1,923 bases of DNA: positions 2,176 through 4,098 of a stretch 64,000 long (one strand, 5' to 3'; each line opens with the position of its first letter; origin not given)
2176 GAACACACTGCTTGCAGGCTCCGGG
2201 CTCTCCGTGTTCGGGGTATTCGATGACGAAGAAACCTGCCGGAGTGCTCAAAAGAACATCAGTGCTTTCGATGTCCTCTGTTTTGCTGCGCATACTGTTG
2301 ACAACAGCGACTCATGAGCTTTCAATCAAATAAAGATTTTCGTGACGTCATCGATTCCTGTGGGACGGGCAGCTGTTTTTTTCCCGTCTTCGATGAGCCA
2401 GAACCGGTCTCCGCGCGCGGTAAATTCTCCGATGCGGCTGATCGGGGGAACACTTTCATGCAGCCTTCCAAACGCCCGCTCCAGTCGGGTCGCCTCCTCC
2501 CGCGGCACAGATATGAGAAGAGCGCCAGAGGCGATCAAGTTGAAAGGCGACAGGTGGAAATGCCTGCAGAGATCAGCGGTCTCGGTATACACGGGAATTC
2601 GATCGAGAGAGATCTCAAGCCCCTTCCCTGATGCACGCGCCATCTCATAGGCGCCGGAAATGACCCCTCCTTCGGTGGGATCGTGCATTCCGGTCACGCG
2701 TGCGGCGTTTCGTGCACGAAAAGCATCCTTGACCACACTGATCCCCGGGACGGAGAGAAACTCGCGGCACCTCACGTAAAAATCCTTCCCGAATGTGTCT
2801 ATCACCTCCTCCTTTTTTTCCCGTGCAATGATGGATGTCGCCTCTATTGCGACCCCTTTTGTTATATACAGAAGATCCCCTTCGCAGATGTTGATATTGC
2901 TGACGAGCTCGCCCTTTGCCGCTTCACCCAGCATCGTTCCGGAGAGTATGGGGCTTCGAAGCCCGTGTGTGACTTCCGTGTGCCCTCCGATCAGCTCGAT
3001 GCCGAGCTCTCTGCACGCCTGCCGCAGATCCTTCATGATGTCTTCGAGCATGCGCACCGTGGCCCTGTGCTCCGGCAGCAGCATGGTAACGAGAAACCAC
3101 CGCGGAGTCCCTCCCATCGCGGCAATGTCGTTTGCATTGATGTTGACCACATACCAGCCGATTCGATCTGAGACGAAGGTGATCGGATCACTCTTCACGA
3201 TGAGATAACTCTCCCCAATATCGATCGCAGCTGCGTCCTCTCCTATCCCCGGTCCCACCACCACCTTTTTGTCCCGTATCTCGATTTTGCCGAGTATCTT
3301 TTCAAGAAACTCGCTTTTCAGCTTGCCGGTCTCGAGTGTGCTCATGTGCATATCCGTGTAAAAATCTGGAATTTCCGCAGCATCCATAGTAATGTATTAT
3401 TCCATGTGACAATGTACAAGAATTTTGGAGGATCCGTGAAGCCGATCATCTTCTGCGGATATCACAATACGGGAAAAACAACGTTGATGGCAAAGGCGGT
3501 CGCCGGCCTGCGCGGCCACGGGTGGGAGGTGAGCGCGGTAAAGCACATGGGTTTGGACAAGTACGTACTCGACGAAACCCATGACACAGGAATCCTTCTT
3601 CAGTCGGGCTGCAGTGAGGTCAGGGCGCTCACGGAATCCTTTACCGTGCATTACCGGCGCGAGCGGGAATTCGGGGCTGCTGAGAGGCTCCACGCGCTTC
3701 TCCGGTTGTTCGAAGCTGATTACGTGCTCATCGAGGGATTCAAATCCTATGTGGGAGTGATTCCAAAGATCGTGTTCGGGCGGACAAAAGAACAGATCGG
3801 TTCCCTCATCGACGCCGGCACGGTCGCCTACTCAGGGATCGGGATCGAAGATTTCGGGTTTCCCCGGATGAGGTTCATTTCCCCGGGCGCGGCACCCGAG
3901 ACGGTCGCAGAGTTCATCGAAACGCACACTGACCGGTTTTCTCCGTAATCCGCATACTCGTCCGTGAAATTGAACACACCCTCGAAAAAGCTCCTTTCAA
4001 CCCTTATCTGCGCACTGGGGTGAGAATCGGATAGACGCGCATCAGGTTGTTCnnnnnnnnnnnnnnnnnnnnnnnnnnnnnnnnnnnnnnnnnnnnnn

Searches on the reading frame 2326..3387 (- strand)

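Call 3: search_protein_families(library=pfam, proteins=[window:2326-3387:-], max_evalue=0.1)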
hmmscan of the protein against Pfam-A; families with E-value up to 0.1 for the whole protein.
window:2326-3387:- (353 aa): 3 families
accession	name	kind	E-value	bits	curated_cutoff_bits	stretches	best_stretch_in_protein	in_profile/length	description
PF00586.29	AIRS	-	9.6e-23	81.2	24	1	49-155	1-111/112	AIR synthase related protein, N-terminal domain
PF02769.27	AIRS_C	-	1.4e-16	61.5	23.1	1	169-326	2-149/156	AIR synthase related protein, C-terminal domain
PF18981.6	InlK_D3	-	0.056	14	25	0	8-31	21-44/75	Internalin K domain (D3/D4)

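Call 4: search_protein_families(library=ncbifam, proteins=[window:2326-3387:-], max_evalue=0.1)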
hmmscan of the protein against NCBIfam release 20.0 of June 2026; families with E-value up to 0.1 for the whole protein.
window:2326-3387:- (353 aa): 19 families
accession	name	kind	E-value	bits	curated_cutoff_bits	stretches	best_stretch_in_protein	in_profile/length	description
TIGR01379.1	thiL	equivalog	7.6e-29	100.7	184.15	1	42-340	17-311/320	thiamine-phosphate kinase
TIGR00476.1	selD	equivalog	5.5e-26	91.5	125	1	21-279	13-266/311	selenide, water dikinase SelD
TIGR02124.1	hypE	equivalog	6.7e-26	91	251.6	1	48-306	32-285/332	hydrogenase expression/formation protein HypE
NF004353.0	PRK05731.2-2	equivalog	1.1e-22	80.5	301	1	47-345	17-299/311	thiamine-phosphate kinase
NF010705.0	PRK14105.1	equivalog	2.6e-17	62.7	291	1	21-308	19-315/345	selenide, water dikinase SelD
TIGR04049.1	AIR_rel_sll0787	hypoth_equivalog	2.9e-16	59.4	321.3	1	48-176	42-167/318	sll0787 family AIR synthase-like protein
NF002098.0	PRK00943.1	equivalog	8.9e-15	54.4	299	1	22-274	20-265/347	selenide, water dikinase SelD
NF004351.0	PRK05731.1-4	equivalog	2.1e-13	50.1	324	1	38-288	29-271/321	thiamine-phosphate kinase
NF004350.0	PRK05731.1-1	equivalog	1.6e-12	46.9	441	1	42-347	21-321/325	thiamine-phosphate kinase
TIGR03267.1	methan_mark_2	hypoth_equivalog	4.5e-11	42.4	365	1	46-275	41-256/323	methanogenesis marker 2 protein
NF004354.0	PRK05731.2-3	equivalog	3.8e-09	36.3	204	1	76-177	49-145/273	thiamine-phosphate kinase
TIGR00878.1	purM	equivalog_domain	4.7e-09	35.9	236.35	1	74-174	75-176/332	phosphoribosylformylglycinamidine cyclo-ligase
TIGR04050.1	MSMEG_0567_Cter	hypoth_equivalog_domain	4.1e-08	33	312.2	1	74-158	61-138/296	MSMEG_0567/sll0787 family protein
TIGR01736.1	FGAM_synth_II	equivalog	1.8e-07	29.8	525.75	1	223-268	239-284/718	phosphoribosylformylglycinamidine synthase subunit PurL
NF002290.1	PRK01213.1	equivalog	2.3e-07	29.4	648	1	85-323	465-690/723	phosphoribosylformylglycinamidine synthase subunit PurL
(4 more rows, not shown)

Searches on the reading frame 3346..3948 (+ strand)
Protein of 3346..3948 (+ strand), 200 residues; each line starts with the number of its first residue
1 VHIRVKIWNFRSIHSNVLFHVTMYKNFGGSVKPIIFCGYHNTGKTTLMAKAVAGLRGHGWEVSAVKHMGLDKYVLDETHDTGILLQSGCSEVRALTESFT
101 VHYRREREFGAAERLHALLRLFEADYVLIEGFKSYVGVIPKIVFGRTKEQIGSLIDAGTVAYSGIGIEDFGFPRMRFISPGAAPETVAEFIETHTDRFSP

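Call 3: search_protein_families(library=pfam, proteins=[window:3346-3948:+], max_evalue=0.1)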
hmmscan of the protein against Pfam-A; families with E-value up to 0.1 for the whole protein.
window:3346-3948:+ (200 aa): 1 family
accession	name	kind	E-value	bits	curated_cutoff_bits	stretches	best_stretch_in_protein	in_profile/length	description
PF03205.20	MobB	-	4.1e-16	59.5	26.6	1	35-149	3-114/133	Molybdopterin guanine dinucleotide synthesis protein B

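Call 4: search_protein_families(library=ncbifam, proteins=[window:3346-3948:+], max_evalue=0.1)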
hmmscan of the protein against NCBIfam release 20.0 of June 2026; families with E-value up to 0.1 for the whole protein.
window:3346-3948:+ (200 aa): 13 families
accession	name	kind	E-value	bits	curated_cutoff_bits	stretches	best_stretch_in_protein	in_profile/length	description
TIGR00176.1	mobB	equivalog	3.8e-18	66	76.2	1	36-151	4-115/155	molybdopterin-guanine dinucleotide biosynthesis protein B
NF011065.0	PRK14494.1-4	equivalog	1.7e-11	44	287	1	30-160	9-129/244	putative molybdopterin-guanine dinucleotide biosynthesis protein MobB/FeS domain-containing protein protein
NF011064.0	PRK14494.1-3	equivalog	1.9e-11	43.8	418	1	32-193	2-155/244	putative molybdopterin-guanine dinucleotide biosynthesis protein MobB/FeS domain-containing protein protein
NF011056.0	PRK14489.1-1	equivalog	4.9e-11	42.4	379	1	27-149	197-318/363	bifunctional molybdenum cofactor guanylyltransferase MobA/molybdopterin-guanine dinucleotide biosynthesis adaptor protein MobB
NF011059.0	PRK14490.1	equivalog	1.1e-09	38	354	1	34-161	14-134/374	bifunctional molybdenum cofactor guanylyltransferase MobA/molybdopterin-guanine dinucleotide biosynthesis adaptor protein MobB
NF011060.0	PRK14491.1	equivalog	2.9e-09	35.9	532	1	34-148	14-128/598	bifunctional molybdopterin-guanine dinucleotide biosynthesis adaptor protein MobB/molybdopterin molybdotransferase MoeA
NF011062.0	PRK14494.1-1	equivalog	8.6e-09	35.3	323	1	35-161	5-123/231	putative molybdopterin-guanine dinucleotide biosynthesis protein MobB/FeS domain-containing protein protein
NF011066.0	PRK14495.1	equivalog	3.4e-07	29.6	596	1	37-136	7-105/452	putative molybdopterin-guanine dinucleotide biosynthesis protein MobB/unknown domain fusion protein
NF011061.0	PRK14493.1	equivalog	3.8e-07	29.9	215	1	32-151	2-113/274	molybdopterin synthase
NF011063.0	PRK14494.1-2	equivalog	7.5e-06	25.8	258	1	34-134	4-100/227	putative molybdopterin-guanine dinucleotide biosynthesis protein MobB/FeS domain-containing protein protein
NF008021.0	PRK10751.1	equivalog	0.00083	19.4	204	1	36-148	11-123/174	molybdopterin-guanine dinucleotide biosynthesis protein MobB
NF011057.0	PRK14489.1-2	subfamily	0.0019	17.5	541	1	33-146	204-316/363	bifunctional molybdenum cofactor guanylyltransferase MobA/molybdopterin-guanine dinucleotide biosynthesis adaptor protein MobB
NF001879.0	PRK00629.5-1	equivalog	0.093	11.2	840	0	33-85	89-140/718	phenylalanine--tRNA ligase subunit beta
